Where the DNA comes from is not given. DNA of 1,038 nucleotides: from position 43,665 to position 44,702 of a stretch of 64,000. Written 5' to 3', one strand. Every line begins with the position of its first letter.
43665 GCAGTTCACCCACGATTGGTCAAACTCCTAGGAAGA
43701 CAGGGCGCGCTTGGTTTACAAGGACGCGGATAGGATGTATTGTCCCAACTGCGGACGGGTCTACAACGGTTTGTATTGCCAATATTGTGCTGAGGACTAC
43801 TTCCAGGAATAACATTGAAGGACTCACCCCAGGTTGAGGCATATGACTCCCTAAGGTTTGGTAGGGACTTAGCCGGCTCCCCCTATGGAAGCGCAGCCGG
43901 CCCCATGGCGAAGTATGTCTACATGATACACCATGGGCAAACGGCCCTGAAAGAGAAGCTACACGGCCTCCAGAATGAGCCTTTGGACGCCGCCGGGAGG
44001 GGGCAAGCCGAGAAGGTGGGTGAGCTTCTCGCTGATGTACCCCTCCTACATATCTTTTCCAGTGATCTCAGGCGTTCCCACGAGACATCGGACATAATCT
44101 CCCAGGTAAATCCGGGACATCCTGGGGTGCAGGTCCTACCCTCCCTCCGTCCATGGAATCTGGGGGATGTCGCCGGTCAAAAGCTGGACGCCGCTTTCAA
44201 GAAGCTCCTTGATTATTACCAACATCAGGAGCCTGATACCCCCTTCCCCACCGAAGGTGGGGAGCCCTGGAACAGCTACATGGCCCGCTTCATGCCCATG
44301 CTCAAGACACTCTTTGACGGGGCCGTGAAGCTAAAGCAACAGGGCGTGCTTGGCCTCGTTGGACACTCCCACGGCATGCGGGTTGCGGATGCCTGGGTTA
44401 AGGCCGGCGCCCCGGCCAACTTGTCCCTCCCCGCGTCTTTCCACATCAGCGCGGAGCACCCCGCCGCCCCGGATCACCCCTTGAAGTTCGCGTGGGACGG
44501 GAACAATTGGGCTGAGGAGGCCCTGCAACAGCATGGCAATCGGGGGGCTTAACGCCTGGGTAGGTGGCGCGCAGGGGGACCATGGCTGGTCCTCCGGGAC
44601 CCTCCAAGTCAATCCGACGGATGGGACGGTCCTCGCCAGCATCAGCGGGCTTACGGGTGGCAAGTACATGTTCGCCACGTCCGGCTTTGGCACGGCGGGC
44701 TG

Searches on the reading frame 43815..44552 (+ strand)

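Call 13: search_protein_families(library=pfam, proteins=[window:43815-44552:+], max_evalue=0.01)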
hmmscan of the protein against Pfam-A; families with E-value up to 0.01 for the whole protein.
window:43815-44552:+ (245 aa): 1 family
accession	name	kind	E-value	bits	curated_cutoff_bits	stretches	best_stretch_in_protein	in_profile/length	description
PF00300.27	His_Phos_1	-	1.1e-21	77.9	21.7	1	35-194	1-157/194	Histidine phosphatase superfamily (branch 1)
